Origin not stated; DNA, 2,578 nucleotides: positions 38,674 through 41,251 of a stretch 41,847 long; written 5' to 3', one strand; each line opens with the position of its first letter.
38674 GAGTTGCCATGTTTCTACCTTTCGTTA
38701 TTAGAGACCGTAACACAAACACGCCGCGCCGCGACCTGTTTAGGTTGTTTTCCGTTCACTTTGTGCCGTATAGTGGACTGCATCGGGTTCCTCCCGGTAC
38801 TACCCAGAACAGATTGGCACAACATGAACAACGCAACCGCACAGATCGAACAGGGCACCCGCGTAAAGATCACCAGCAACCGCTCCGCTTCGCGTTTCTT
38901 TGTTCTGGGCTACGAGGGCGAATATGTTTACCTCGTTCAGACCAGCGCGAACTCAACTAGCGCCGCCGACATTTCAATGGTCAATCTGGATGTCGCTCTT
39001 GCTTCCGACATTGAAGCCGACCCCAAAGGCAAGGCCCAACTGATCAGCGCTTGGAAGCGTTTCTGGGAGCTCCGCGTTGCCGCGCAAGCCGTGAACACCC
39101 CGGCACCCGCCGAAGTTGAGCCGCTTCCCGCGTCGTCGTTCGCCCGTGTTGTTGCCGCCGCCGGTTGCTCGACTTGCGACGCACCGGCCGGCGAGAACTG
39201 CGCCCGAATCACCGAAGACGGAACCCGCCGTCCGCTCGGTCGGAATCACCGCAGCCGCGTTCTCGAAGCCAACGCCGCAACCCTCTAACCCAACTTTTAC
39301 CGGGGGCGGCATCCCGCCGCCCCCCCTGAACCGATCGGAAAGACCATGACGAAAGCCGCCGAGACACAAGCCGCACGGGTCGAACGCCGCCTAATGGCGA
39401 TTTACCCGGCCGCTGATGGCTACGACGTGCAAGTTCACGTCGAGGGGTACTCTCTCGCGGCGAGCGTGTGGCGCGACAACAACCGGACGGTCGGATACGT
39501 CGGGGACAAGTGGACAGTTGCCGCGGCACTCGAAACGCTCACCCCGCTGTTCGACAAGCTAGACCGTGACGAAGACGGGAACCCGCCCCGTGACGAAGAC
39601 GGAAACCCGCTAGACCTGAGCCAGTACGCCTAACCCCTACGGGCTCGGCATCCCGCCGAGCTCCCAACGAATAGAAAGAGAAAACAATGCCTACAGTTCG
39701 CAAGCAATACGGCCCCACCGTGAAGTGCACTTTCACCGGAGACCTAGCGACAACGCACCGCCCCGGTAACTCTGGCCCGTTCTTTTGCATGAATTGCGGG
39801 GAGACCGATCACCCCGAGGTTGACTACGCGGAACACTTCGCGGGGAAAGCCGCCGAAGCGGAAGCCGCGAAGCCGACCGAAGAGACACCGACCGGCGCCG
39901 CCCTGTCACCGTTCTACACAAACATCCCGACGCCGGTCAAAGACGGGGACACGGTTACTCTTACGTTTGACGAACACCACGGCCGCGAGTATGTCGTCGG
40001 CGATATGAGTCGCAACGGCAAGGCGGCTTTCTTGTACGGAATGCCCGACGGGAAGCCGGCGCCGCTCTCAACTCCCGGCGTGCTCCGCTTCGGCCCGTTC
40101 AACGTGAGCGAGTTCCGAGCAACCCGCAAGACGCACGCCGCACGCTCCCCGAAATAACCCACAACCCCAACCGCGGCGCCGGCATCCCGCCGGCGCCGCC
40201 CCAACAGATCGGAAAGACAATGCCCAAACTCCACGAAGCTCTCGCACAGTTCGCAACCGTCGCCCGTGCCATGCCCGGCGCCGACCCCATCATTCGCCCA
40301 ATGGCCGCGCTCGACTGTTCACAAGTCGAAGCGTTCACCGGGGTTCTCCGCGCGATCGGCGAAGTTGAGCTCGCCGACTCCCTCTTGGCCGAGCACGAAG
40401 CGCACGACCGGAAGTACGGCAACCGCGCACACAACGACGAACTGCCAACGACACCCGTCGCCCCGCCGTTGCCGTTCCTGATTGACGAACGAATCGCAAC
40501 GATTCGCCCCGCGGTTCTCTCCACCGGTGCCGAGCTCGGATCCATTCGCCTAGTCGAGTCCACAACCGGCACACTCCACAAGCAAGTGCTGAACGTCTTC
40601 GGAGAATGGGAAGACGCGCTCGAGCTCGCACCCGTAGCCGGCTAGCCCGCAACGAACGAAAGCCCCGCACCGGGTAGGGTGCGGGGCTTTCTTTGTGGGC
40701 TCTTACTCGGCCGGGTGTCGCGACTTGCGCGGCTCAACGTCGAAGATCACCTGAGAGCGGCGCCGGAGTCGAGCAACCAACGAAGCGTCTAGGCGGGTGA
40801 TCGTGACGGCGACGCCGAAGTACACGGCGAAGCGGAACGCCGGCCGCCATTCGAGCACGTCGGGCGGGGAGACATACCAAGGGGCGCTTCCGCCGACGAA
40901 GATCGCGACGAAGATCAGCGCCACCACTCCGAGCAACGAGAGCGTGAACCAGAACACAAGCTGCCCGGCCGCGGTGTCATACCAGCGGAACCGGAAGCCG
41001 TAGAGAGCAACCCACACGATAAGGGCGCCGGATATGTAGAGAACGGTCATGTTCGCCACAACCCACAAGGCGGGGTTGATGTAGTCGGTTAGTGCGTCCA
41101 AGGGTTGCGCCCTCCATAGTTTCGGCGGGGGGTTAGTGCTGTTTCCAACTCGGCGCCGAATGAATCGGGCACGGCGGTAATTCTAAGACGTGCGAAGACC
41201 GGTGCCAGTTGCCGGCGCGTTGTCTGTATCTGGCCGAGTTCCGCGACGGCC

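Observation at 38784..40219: Covarying stem-loops with invariant AUCCC loop plus a start-associated motif before each gene of the plus-strand cassette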

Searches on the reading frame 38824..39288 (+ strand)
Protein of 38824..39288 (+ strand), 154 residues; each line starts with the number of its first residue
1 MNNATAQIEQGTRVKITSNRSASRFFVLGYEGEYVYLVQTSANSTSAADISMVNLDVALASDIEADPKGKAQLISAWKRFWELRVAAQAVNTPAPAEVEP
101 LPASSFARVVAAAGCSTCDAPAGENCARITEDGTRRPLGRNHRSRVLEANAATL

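Call 13: search_protein_families(library=pfam, proteins=[window:38824-39288:+], max_evalue=0.01)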
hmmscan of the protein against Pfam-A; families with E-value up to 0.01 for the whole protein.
window:38824-39288:+ (154 aa): 1 family
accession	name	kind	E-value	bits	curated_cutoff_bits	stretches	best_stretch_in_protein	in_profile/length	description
PF24623.2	Phage_zn_bind_8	-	0.00014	21.9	24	1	112-150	11-46/57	Putative DNA-binding phage zinc finger domain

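Call 14: search_protein_families(library=phrogs, proteins=[window:38824-39288:+], max_evalue=0.01)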
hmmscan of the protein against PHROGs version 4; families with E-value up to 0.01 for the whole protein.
window:38824-39288:+ (154 aa): 0 families

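Call 23: find_related_loci(query=window:38824-39288:+, collection=viral_contigs, flank=6000)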
Query window:38824-39288:+ (154 aa) in viral_contigs; peptide patterns used: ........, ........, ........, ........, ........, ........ (x = any residue, [..] = any of these).
3 stretches matched a pattern, but none encodes a relative of the query by tblastn (E <= 1e-3).

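Call 27: find_homologous_proteins(query=window:38824-39288:+, max_evalue=0.001)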
Query window:38824-39288:+ (154 aa): 2 proteins with E <= 0.001 among 87 candidates.
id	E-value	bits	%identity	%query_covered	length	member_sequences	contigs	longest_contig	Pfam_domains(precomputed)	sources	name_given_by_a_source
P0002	1.1e-93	328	100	100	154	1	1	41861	-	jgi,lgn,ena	-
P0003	1.0e-16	79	53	57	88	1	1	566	-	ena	-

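Call 28: find_encoding_contigs(protein=P0003, flank=5000)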
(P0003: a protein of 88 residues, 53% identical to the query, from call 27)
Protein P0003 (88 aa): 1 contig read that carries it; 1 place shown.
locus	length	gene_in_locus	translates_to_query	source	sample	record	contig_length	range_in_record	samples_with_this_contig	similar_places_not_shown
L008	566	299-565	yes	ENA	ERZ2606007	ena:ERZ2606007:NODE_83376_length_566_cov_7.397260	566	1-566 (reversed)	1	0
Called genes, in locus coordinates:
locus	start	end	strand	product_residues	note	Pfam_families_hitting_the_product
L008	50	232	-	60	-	-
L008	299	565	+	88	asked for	?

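Call 65: search_protein_families(library=ncbifam, proteins=[window:38824-39288:+], max_evalue=0.1)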
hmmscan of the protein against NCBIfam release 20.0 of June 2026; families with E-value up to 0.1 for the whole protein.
window:38824-39288:+ (154 aa): 0 families

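Call 66: search_protein_families(library=padloc, proteins=[window:38824-39288:+], max_evalue=0.1)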
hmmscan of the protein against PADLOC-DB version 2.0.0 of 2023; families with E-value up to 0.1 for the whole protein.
window:38824-39288:+ (154 aa): 0 families

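Call 84: search_solved_structures(query=window:38824-39288:+, max_evalue=10)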
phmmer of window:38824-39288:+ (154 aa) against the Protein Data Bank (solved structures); distinct sequences matched with E-value up to 10: 1.
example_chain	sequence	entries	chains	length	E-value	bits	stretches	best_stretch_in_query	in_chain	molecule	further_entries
8bdd_A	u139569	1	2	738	1.8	11.6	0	29-70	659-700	Alginate lyase family protein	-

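Call 90: predict_structure(protein=window:38824-39288:+)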
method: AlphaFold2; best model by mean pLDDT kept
length: 154 residues; sequences in the alignment: 1
mean_pLDDT: 40.0   pTM: 0.25
mean pLDDT of the five models: 40.0, 38.9, 37.9, 36.6, 33.8
residues with pLDDT >= 90: 0; 70-90: 0; 50-70: 16; < 50: 138
segments of 3 or more residues with pLDDT < 50: 1-24, 28-31, 33-35, 40-127, 138-154
pLDDT, mean of each block of 10 residues (from residue 1): 40 43 48 46 38 36 42 47 33 31 34 34 45 53 34 29
secondary structure, 60 per line:
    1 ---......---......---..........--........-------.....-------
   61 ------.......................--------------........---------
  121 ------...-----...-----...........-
elements in order: E4-9 E13-18 E22-31 E34-41 E49-53 H67-89 H104-111 E127-129 E135-137 H143-153

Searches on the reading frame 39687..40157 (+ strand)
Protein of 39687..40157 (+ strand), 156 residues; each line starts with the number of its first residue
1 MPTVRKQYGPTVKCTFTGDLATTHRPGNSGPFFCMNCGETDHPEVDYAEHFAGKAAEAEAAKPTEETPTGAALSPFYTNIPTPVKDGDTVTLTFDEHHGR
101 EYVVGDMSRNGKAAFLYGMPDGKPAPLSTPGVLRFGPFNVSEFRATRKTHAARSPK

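Call 13: search_protein_families(library=pfam, proteins=[window:39687-40157:+], max_evalue=0.01)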
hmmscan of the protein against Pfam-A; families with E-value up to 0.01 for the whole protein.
window:39687-40157:+ (156 aa): 0 families

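Call 14: search_protein_families(library=phrogs, proteins=[window:39687-40157:+], max_evalue=0.01)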
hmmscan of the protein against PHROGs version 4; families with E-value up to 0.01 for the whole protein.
window:39687-40157:+ (156 aa): 0 families

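Call 65: search_protein_families(library=ncbifam, proteins=[window:39687-40157:+], max_evalue=0.1)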
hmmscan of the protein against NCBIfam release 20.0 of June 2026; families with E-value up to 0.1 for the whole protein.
window:39687-40157:+ (156 aa): 0 families

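Call 66: search_protein_families(library=padloc, proteins=[window:39687-40157:+], max_evalue=0.1)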
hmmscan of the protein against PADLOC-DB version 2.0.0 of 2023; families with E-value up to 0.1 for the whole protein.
window:39687-40157:+ (156 aa): 0 families

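Call 85: search_solved_structures(query=window:39687-40157:+, max_evalue=10)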
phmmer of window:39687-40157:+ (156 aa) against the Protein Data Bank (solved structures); distinct sequences matched with E-value up to 10: 8.
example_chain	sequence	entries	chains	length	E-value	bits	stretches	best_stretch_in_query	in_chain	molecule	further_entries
9d3x_A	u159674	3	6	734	0.25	14.5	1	12-59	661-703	Anaerobic ribonucleoside-triphosphate reductase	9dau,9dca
4wjb_A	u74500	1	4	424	0.6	13.3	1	5-84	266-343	Putative amidohydrolase/peptidase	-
6igz_D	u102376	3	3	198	0.7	13.1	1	22-127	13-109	PsaD | Photosystem I reaction center subunit II, chloroplastic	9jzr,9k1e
1ugn_A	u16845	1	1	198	1.1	12.5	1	53-97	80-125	Leukocyte immunoglobulin-like receptor 1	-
4no0_D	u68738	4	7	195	1.1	12.5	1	53-96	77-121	Leukocyte immunoglobulin-like receptor subfamily B member 1 | LIR-1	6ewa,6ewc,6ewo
1g0x_A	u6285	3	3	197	1.1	12.4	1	53-96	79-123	LEUCOCYTE IMMUNOGLOBULIN-LIKE RECEPTOR-1 | leukocyte immunoglobulin-like receptor 1 | Immunoglobulin-like transcript 2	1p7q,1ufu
6k60_D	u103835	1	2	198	1.1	12.4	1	53-96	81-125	Leukocyte immunoglobulin-like receptor subfamily B member 1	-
3d2u_D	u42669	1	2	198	1.1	12.4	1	53-96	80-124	Leukocyte immunoglobulin-like receptor subfamily B member 1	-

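Call 92: predict_structure(protein=window:39687-40157:+)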
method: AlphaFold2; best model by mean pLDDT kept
length: 156 residues; sequences in the alignment: 1
mean_pLDDT: 34.5   pTM: 0.30
mean pLDDT of the five models: 34.5, 33.1, 32.0, 31.5, 30.5
residues with pLDDT >= 90: 0; 70-90: 0; 50-70: 6; < 50: 150
segments of 3 or more residues with pLDDT < 50: 1-13, 17-84, 93-156
pLDDT, mean of each block of 10 residues (from residue 1): 30 46 30 37 39 34 32 26 45 42 35 33 33 31 27 27
secondary structure, 60 per line:
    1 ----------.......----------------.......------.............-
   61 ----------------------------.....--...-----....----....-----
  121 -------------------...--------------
elements in order: E11-17 E34-40 H47-59 E89-93 E104-107 E112-115

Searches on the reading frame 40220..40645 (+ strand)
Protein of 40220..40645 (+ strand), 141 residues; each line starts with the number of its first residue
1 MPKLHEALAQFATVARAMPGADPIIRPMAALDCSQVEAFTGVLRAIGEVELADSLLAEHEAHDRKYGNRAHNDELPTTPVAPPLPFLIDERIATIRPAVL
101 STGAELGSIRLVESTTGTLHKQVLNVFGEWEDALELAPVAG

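Call 13: search_protein_families(library=pfam, proteins=[window:40220-40645:+], max_evalue=0.01)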
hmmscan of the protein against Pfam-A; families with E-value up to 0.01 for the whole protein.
window:40220-40645:+ (141 aa): 0 families

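Call 14: search_protein_families(library=phrogs, proteins=[window:40220-40645:+], max_evalue=0.01)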
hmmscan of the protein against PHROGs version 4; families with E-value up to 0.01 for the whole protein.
window:40220-40645:+ (141 aa): 1 family
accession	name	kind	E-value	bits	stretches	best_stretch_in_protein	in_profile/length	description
phrog_1178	-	unknown function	0.0051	17.8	1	30-63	35-68/88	-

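Call 19: find_encoding_contigs(protein=window:40220-40645:+, flank=10000, max_places=10)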
Protein window:40220-40645:+ (141 aa): 6 contigs read that carry it; 3 places shown.
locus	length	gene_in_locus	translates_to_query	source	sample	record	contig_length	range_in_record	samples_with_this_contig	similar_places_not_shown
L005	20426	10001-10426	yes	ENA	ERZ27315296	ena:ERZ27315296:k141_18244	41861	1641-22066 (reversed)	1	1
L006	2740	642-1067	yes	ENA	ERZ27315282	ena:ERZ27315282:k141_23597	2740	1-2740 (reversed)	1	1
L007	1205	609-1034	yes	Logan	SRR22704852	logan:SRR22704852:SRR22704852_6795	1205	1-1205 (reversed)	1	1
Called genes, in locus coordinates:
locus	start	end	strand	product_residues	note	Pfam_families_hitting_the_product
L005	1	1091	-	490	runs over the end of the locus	PF01555:N6_N4_Mtase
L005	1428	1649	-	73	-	-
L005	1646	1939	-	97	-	-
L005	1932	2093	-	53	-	-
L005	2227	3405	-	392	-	PF03837:RecT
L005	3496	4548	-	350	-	PF09588:YqaJ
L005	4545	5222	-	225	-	-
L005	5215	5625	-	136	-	-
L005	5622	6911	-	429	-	PF02463:SMC_N (weak), PF13175:AAA_15 (weak), PF13476:AAA_23, PF13555:AAA_29 (weak)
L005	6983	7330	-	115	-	-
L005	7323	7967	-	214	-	-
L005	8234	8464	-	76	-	-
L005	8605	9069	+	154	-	-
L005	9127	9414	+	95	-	-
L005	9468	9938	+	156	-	-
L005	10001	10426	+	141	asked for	-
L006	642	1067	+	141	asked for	-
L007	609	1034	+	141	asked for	-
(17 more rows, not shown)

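Call 22: find_related_loci(query=window:40220-40645:+, collection=viral_contigs, flank=6000)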
Query window:40220-40645:+ (141 aa) in viral_contigs; peptide patterns used: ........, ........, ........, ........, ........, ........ (x = any residue, [..] = any of these).
35 stretches matched a pattern, but none encodes a relative of the query by tblastn (E <= 1e-3).

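Call 24: find_homologous_proteins(query=window:40220-40645:+, max_evalue=0.001)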
Query window:40220-40645:+ (141 aa): 1 proteins with E <= 0.001 among 69 candidates.
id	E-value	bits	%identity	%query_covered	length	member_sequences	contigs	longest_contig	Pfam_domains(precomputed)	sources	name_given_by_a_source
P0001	7.5e-86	303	100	100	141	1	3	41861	-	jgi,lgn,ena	-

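Call 65: search_protein_families(library=ncbifam, proteins=[window:40220-40645:+], max_evalue=0.1)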
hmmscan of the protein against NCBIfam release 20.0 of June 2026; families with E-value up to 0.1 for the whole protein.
window:40220-40645:+ (141 aa): 0 families

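Call 66: search_protein_families(library=padloc, proteins=[window:40220-40645:+], max_evalue=0.1)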
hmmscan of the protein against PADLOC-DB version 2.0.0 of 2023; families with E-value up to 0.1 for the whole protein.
window:40220-40645:+ (141 aa): 0 families

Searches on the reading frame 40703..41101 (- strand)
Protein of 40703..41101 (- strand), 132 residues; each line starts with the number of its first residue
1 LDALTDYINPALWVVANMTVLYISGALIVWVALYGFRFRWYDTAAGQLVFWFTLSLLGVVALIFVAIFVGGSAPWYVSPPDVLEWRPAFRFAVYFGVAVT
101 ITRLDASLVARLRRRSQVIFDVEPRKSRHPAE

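Call 13: search_protein_families(library=pfam, proteins=[window:40703-41101:-], max_evalue=0.01)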
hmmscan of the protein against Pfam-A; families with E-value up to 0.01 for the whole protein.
window:40703-41101:- (132 aa): 1 family
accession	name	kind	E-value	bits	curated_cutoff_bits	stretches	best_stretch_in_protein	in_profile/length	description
PF23778.1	Phage_holin_2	-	9.5e-10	39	32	1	19-114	3-89/92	Putative phage holin family 2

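Call 14: search_protein_families(library=phrogs, proteins=[window:40703-41101:-], max_evalue=0.01)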
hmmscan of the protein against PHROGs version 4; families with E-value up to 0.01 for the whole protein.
window:40703-41101:- (132 aa): 1 family
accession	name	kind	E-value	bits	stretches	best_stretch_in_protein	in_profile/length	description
phrog_3798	-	unknown function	8.5e-10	39.4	1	14-114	30-120/135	-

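Call 26: find_related_loci(query=window:40703-41101:-, collection=viral_contigs, flank=8000)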
Query window:40703-41101:- (132 aa) in viral_contigs; peptide patterns used: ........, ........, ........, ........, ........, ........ (x = any residue, [..] = any of these).
32 stretches matched a pattern, but none encodes a relative of the query by tblastn (E <= 1e-3).
